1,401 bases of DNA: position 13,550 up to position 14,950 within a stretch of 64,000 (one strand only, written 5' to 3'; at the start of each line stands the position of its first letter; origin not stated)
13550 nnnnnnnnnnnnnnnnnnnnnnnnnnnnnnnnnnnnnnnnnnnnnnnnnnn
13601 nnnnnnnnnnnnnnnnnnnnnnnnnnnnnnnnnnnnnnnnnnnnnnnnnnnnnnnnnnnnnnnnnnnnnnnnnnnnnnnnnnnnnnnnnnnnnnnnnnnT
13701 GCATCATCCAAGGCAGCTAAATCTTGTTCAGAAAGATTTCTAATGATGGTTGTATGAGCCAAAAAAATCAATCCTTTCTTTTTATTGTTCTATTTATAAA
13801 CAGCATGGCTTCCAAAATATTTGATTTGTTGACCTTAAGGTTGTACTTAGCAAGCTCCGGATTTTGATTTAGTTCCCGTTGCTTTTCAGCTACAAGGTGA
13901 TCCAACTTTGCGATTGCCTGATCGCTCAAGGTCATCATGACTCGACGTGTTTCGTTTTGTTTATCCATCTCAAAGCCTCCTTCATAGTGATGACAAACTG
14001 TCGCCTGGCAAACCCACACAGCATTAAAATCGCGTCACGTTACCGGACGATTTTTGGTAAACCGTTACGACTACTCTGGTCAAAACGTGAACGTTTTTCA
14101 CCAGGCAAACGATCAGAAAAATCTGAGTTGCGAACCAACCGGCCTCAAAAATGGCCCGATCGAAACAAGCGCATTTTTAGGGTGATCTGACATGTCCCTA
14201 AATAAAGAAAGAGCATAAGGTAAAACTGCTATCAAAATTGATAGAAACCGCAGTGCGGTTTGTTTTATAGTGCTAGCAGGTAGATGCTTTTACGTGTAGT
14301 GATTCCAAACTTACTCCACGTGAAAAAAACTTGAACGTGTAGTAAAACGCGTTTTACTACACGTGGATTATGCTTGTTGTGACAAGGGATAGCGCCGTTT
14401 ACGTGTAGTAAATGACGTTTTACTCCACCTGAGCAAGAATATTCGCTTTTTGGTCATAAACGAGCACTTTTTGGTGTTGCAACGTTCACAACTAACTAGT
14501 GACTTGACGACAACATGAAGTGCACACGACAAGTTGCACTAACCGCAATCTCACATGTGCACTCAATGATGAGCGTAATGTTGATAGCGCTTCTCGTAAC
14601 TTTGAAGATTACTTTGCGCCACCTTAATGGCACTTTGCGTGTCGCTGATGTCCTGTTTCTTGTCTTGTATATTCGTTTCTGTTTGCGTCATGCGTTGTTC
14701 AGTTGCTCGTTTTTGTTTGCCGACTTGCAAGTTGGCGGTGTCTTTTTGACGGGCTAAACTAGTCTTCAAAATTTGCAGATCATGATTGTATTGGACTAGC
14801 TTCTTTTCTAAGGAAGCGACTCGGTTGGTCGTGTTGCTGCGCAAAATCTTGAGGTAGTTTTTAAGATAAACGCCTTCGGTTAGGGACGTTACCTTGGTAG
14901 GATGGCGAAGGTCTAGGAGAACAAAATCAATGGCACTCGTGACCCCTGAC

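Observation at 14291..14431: oriT-like array: a perfect 30-bp palindrome and two degenerate copies between the mob and tra operons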

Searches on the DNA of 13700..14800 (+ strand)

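Call 5: search_dna_similar(query=window:14100-14600:+, collection=plasmids, mode=near, max_rows=30)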
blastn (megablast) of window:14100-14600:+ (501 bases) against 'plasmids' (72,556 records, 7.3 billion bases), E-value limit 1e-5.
Records with a match: 76; places in all: 78; records where one place covers at least 80% of the query: 22.
Best place of each record, by identity: >=99% 2; 95-99% 5; 90-95% 19; 80-90% 30; 60-80% 20.
By first word of the organism name: Lacticaseibacillus 74; Lactobacillus 1; Lactiplantibacillus 1.
By predicted mobility (MOB-suite, as given by PLSDB): mobilizable 47; non-mobilizable 29.
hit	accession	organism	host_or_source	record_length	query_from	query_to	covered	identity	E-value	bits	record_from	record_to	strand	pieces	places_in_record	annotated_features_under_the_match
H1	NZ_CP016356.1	Lacticaseibacillus paracasei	cell culture,starter culture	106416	1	501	100%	99.4%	0e+0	909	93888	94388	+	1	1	hypothetical protein | replication protein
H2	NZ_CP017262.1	Lacticaseibacillus paracasei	cell culture,cheese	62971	1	501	100%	99.2%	0e+0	904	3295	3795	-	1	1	hypothetical protein | replication protein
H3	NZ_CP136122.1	Lacticaseibacillus paracasei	human,blood culture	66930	1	501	100%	98.4%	0e+0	881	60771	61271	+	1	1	hypothetical protein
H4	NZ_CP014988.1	Lacticaseibacillus paracasei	Plate culture,beef from cattle ...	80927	4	501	99%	97.2%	0e+0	843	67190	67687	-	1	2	hypothetical protein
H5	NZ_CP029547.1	Lacticaseibacillus paracasei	bacterial culture,cheese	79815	1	501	100%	96.4%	0e+0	826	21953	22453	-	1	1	hypothetical protein | replication protein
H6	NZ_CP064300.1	Lacticaseibacillus paracasei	single cell,kimchi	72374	1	501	100%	95.8%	0e+0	809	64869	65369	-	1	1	hypothetical protein | replication protein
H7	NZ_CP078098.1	Lacticaseibacillus paracasei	mixed culture,infant feces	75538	1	501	100%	94.6%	0e+0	776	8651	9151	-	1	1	hypothetical protein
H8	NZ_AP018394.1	Lacticaseibacillus paracasei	-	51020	4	501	99%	93.2%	0e+0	732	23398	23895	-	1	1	hypothetical protein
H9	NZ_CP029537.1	Lacticaseibacillus paracasei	cell culture,cream products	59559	1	501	100%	91.4%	0e+0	688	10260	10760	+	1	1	hypothetical protein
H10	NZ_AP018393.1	Lacticaseibacillus paracasei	-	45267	20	501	96%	94.0%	0e+0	728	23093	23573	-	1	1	hypothetical protein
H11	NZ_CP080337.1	Lacticaseibacillus paracasei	pure culture,Sweet Potato Sour Liquid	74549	1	501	100%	89.9%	0e+0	643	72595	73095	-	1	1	replication protein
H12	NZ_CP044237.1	Lacticaseibacillus paracasei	Pickle,fermented vegetable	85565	1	501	100%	89.7%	3e-180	638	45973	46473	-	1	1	none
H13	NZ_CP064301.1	Lacticaseibacillus paracasei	single cell,kimchi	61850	1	501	100%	89.7%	3e-180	638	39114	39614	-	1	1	hypothetical protein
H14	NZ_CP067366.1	Lacticaseibacillus rhamnosus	microbe,Kefir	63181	4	501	99%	89.8%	3e-180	638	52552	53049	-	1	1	hypothetical protein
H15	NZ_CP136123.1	Lacticaseibacillus paracasei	human,blood culture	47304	4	501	99%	88.7%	3e-170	604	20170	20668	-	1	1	hypothetical protein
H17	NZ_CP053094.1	Lacticaseibacillus paracasei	whole organism,fermented milk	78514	13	501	98%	86.8%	2e-151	542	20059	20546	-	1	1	hypothetical protein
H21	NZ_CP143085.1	Lacticaseibacillus paracasei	-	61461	98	501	81%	82.8%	2e-96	359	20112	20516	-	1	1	hypothetical protein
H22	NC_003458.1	Lactobacillus acidophilus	-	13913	2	407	81%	77.7%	9e-61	241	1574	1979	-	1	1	none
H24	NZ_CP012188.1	Lacticaseibacillus paracasei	cell culture,Koumiss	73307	1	501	64%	95.3%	5e-78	509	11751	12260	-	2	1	hypothetical protein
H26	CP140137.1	Lacticaseibacillus casei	Homo sapiens,whole organism,mother milk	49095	1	501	64%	92.8%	1e-74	463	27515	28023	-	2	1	replication protein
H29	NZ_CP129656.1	Lactiplantibacillus pentosus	cell culture,Dairy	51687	1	501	64%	92.2%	5e-73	453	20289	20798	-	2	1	hypothetical protein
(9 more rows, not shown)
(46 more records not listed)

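Call 6: get_annotated_region(hit=H1, flank=7000)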
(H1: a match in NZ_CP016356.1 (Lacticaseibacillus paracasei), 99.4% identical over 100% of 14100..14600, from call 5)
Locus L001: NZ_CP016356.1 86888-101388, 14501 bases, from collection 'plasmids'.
description: Lacticaseibacillus paracasei subsp. paracasei strain TMW 1.1434 plasmid pL11434-1, complete sequence
organism: Lacticaseibacillus paracasei (NCBI taxid 47714)
taxonomy: Bacteria; Bacillota; Bacilli; Lactobacillales; Lactobacillaceae; Lacticaseibacillus; Lacticaseibacillus paracasei
host: -; source: cell culture,starter culture; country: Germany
typing (MOB-suite, as given by PLSDB): mobilizable; relaxase MOBP,MOBP
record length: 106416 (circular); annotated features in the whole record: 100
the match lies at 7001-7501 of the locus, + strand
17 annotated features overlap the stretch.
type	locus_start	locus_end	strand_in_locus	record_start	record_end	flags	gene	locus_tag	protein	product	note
CDS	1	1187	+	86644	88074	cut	-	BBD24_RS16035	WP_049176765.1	ISLre2 family transposase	-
CDS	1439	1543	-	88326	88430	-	-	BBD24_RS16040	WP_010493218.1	putative holin-like toxin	-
CDS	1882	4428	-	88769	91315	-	-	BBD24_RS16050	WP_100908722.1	DUF3991 domain-containing protein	-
CDS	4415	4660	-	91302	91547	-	-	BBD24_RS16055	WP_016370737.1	hypothetical protein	-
CDS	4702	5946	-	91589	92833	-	mobP2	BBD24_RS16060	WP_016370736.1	MobP2 family relaxase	-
CDS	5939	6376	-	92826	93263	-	-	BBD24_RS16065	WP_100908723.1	hypothetical protein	-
CDS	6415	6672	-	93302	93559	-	-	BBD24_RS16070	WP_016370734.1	hypothetical protein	-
CDS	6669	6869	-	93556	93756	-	-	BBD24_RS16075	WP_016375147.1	hypothetical protein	-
CDS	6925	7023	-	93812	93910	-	-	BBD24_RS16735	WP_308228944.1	replication protein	-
CDS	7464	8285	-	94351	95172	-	-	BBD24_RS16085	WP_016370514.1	hypothetical protein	-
CDS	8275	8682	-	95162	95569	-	-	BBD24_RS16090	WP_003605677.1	thioredoxin domain-containing protein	-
CDS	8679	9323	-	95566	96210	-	-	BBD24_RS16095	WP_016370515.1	hypothetical protein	-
CDS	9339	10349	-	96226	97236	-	-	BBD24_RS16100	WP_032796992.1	NlpC/P60 family protein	-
CDS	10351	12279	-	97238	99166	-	-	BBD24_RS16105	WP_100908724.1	type IV secretion system protein VirB4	-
CDS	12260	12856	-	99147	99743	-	-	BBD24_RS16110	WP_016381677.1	hypothetical protein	-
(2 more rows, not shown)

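Call 7: get_annotated_region(hit=H22, flank=7000)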
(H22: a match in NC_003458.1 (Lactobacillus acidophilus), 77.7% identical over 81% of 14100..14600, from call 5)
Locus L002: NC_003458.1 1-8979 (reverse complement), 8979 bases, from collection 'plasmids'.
description: Lactobacillus acidophilus plasmid pLA103, complete sequence
organism: Lactobacillus acidophilus (NCBI taxid 1579)
taxonomy: Bacteria; Bacillota; Bacilli; Lactobacillales; Lactobacillaceae; Lactobacillus; Lactobacillus acidophilus
host: -; source: -; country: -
typing (MOB-suite, as given by PLSDB): non-mobilizable; replicon rep_cluster_1485
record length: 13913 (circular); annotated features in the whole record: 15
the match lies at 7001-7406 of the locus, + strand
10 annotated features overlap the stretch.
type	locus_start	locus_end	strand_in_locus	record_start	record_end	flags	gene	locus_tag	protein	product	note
CDS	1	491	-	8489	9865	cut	-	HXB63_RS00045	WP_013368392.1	bacteriocin secretion accessory protein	-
CDS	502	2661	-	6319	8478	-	-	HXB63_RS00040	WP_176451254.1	peptide cleavage/export ABC transporter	GO:0043213 - bacteriocin transport [Evidence IEA]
CDS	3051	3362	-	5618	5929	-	-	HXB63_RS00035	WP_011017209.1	hypothetical protein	-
CDS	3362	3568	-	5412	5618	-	-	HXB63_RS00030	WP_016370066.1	garvicin Q family class II bacteriocin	-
CDS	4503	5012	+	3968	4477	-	-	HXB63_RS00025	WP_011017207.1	replication protein B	-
CDS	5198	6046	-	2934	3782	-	-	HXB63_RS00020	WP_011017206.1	replication initiation protein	GO:0006270 - DNA replication initiation [Evidence IEA]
CDS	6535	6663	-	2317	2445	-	-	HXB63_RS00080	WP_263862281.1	hypothetical protein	-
CDS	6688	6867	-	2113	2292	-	-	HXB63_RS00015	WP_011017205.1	hypothetical protein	-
CDS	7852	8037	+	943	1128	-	-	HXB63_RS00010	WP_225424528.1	hypothetical protein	-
CDS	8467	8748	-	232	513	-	-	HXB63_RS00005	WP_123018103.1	hypothetical protein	-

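Call 17: search_dna_similar(query=window:14020-14562:+, collection=plasmids, mode=distant, max_rows=60, rows=spread)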
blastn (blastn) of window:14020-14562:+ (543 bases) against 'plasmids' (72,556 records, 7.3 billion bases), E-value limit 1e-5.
Records with a match: 196; places in all: 212; records where one place covers at least 80% of the query: 55.
Best place of each record, by identity: >=99% 2; 95-99% 4; 90-95% 25; 80-90% 87; 60-80% 78.
By first word of the organism name: Lacticaseibacillus 111; Enterococcus 61; Lactiplantibacillus 14; Lactococcus 6; Lactobacillus 2; Limosilactobacillus 1; Bacillus 1.
By predicted mobility (MOB-suite, as given by PLSDB): non-mobilizable 115; mobilizable 74; conjugative 7.
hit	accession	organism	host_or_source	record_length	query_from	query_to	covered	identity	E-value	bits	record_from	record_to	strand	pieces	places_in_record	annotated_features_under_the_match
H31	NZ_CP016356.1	Lacticaseibacillus paracasei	cell culture,starter culture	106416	1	543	100%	99.3%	0e+0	962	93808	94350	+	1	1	replication protein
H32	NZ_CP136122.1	Lacticaseibacillus paracasei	human,blood culture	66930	7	543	99%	97.2%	0e+0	902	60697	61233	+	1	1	none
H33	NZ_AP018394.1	Lacticaseibacillus paracasei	-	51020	7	543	99%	92.4%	0e+0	784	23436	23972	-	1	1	none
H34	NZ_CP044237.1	Lacticaseibacillus paracasei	Pickle,fermented vegetable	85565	7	543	99%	89.4%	0e+0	710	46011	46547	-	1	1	none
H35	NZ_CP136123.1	Lacticaseibacillus paracasei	human,blood culture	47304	7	543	99%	88.1%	0e+0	677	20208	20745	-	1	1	none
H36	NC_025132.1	Lacticaseibacillus casei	-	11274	5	518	95%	76.6%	3e-99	370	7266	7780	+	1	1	hypothetical protein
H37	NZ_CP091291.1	Lacticaseibacillus paracasei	Homo sapiens,isolate,feces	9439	2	518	95%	74.1%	2e-87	329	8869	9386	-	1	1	replication protein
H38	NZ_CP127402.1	Limosilactobacillus fermentum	-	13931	5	495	90%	77.5%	4e-103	382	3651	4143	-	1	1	hypothetical protein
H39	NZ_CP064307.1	Lacticaseibacillus paracasei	single cell,kimchi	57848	5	487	89%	77.9%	4e-103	382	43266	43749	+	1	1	replication protein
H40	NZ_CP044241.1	Lacticaseibacillus paracasei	Pickle,fermented vegetable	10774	2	495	91%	76.0%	9e-93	348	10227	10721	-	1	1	none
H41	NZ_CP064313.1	Lacticaseibacillus paracasei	single cell,kimchi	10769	2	495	91%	76.0%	9e-93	348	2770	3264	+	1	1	none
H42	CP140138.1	Lacticaseibacillus casei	Homo sapiens,whole organism,mother milk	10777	2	495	91%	76.0%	9e-93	348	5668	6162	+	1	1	none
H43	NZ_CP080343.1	Lacticaseibacillus paracasei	pure culture,Sweet Potato Sour Liquid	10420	3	499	92%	75.5%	3e-92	345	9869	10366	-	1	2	hypothetical protein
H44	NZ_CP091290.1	Lacticaseibacillus paracasei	Homo sapiens,isolate,feces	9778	2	488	90%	76.7%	2e-94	352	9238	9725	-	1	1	none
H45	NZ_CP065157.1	Lacticaseibacillus paracasei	organism,Tibetan kefir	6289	2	488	90%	76.7%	2e-94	352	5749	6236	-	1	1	none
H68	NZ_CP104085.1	Lactiplantibacillus plantarum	Homo sapiens,cell culture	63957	315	463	27%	68.5%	1e-9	73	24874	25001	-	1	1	none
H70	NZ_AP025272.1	Enterococcus faecalis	-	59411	190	259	13%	85.9%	2e-12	81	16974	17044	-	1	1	none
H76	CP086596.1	Lactococcus petauri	cell culture,female of Golden lion ...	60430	191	247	10%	91.2%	2e-12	82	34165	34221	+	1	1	none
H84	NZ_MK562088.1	Enterococcus faecalis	-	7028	190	246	10%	87.7%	1e-9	73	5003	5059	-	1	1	mobV: MobV family relaxase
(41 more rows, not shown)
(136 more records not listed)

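Call 22: get_annotated_region(hit=H70, flank=5000)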
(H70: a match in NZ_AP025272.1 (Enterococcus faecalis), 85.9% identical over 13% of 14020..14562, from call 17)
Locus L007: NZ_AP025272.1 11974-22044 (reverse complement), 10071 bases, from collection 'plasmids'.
description: Enterococcus faecalis strain K-4 plasmid pEK4S, complete sequence
organism: Enterococcus faecalis (NCBI taxid 1351)
taxonomy: Bacteria; Bacillota; Bacilli; Lactobacillales; Enterococcaceae; Enterococcus; Enterococcus faecalis
host: -; source: -; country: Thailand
typing (MOB-suite, as given by PLSDB): conjugative; replicon rep_cluster_980; relaxase MOBP; mating-pair formation MPF_T
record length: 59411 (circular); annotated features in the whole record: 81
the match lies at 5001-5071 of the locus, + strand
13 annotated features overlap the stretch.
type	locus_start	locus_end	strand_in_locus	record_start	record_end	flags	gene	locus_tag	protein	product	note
CDS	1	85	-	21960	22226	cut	-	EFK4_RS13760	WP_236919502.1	hypothetical protein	-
CDS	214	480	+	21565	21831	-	-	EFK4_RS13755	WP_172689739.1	hypothetical protein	-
CDS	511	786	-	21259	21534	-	-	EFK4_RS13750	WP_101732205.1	helix-turn-helix transcriptional regulator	-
CDS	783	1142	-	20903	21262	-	-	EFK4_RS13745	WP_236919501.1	type II toxin-antitoxin system RelE/ParE family toxin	-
CDS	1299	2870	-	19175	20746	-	-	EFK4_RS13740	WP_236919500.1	DUF3991 domain-containing protein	-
CDS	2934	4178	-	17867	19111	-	mobP2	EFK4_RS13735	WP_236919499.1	MobP2 family relaxase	-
CDS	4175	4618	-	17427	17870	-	-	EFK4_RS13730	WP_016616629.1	hypothetical protein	-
CDS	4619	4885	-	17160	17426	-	-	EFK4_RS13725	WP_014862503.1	hypothetical protein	-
CDS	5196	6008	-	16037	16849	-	-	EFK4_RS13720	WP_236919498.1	hypothetical protein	-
CDS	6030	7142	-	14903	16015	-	-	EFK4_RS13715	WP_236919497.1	lysozyme family protein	-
CDS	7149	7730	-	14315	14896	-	-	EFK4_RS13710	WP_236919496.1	hypothetical protein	-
CDS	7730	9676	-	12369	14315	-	-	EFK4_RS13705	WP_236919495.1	type IV secretion system protein VirB4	-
CDS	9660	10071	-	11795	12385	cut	-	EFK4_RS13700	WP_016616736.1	hypothetical protein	-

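Call 23: get_annotated_region(hit=H84, flank=3500)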
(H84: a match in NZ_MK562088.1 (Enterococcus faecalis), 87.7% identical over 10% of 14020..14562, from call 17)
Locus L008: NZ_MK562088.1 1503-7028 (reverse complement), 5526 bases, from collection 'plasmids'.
description: Enterococcus faecalis strain MP5-8 plasmid pMP5-8, complete sequence
organism: Enterococcus faecalis (NCBI taxid 1351)
taxonomy: Bacteria; Bacillota; Bacilli; Lactobacillales; Enterococcaceae; Enterococcus; Enterococcus faecalis
host: -; source: -; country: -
typing (MOB-suite, as given by PLSDB): non-mobilizable; replicon rep_cluster_1197
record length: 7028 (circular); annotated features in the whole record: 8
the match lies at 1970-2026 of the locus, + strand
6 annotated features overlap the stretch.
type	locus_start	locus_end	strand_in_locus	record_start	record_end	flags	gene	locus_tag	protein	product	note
CDS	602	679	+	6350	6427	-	-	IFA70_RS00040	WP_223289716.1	type I toxin-antitoxin system Fst family toxin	-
CDS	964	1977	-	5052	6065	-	mobV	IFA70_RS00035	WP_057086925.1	MobV family relaxase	GO:0006310 - DNA recombination [Evidence IEA]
CDS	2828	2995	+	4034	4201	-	-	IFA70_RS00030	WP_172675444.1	hypothetical protein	-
CDS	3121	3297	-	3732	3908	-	-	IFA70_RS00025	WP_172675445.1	hypothetical protein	-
CDS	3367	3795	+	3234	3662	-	-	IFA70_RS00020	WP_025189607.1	hypothetical protein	-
CDS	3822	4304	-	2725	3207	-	-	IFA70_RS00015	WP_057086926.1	hypothetical protein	-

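Call 24: get_annotated_region(hit=H76, flank=5000)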
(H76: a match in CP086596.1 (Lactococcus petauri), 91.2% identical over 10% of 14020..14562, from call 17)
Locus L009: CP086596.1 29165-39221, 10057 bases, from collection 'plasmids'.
description: Lactococcus petauri strain LG26 plasmid p1, complete sequence
organism: Lactococcus petauri (NCBI taxid 1940789)
taxonomy: Bacteria; Bacillota; Bacilli; Lactobacillales; Streptococcaceae; Lactococcus; Lactococcus petauri
host: -; source: cell culture,female of Golden lion tamarin; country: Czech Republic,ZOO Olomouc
typing (MOB-suite, as given by PLSDB): non-mobilizable
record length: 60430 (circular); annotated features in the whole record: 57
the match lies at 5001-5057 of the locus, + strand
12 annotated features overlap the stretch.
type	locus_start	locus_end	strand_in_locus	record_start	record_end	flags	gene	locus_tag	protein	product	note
CDS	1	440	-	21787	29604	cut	-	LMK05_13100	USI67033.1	SNF2-related protein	-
CDS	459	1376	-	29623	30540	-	-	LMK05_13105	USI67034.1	hypothetical protein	-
CDS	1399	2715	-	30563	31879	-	-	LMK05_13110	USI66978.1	DUF3991 and toprim domain-containing protein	-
CDS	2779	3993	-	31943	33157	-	mobL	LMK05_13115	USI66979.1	relaxase MobL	-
CDS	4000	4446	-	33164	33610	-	-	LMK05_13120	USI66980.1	hypothetical protein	-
CDS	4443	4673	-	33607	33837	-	-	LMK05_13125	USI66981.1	hypothetical protein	-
CDS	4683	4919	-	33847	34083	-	-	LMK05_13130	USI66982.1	hypothetical protein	-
CDS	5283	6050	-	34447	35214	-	-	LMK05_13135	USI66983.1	hypothetical protein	-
CDS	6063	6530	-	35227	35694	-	ssb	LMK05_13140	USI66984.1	single-stranded DNA-binding protein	-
CDS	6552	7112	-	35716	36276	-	-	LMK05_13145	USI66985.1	lipase chaperone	-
CDS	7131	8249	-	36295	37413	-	-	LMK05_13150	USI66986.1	glucosaminidase domain-containing protein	-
CDS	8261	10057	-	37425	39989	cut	-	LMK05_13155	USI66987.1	hypothetical protein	-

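Call 28: get_annotated_region(hit=H68, flank=6000)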
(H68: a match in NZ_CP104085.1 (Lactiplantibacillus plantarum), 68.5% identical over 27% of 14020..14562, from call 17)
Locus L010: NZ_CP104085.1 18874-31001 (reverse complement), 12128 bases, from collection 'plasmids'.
description: Lactiplantibacillus plantarum strain VHProbi P06 plasmid pPA, complete sequence
organism: Lactiplantibacillus plantarum (NCBI taxid 1590)
taxonomy: Bacteria; Bacillota; Bacilli; Lactobacillales; Lactobacillaceae; Lactiplantibacillus; Lactiplantibacillus plantarum
host: -; source: Homo sapiens,cell culture; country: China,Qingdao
typing (MOB-suite, as given by PLSDB): mobilizable; replicon rep_cluster_1328,rep_cluster_1328,rep_cluster_1607; relaxase MOBQ
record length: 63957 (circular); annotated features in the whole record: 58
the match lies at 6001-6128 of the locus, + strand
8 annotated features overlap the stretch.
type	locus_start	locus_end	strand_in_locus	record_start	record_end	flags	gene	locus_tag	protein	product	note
CDS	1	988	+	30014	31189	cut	-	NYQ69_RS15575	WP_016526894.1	IS256 family transposase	-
CDS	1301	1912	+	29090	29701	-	-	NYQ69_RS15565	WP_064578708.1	recombinase family protein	GO:0006310 - DNA recombination [Evidence IEA]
CDS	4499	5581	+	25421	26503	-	-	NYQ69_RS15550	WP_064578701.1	alcohol dehydrogenase catalytic domain-containing protein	-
CDS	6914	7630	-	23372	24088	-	-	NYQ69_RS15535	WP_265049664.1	LysM domain-containing protein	-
CDS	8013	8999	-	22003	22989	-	-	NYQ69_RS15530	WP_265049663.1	IS30 family transposase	-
CDS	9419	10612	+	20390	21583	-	-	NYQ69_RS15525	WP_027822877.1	glycine betaine/L-proline ABC transporter ATP-binding protein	-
CDS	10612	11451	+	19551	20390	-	-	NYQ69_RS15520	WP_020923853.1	proline/glycine betaine ABC transporter permease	-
CDS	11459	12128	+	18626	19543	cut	-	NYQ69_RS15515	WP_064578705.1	glycine betaine ABC transporter substrate-binding protein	GO:0055085 - transmembrane transport [Evidence IEA]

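Call 32: search_rna_families(source=window, start=13700, end=14800, threshold=evalue, max_evalue=1)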
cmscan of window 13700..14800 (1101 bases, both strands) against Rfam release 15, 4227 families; matches with E-value up to 1: 2.
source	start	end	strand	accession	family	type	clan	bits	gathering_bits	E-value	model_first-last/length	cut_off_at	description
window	13983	14128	+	RF01177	snR67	Gene; snRNA; snoRNA; CD-box;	CL00053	21.8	55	0.073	1-83/83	no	Small nucleolar RNA snR67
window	13710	13799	-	RF02158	NPPA-AS1_3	Gene; lncRNA;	-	16.8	55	0.44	1-108/108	no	NPPA antisense RNA 1 conserved region 3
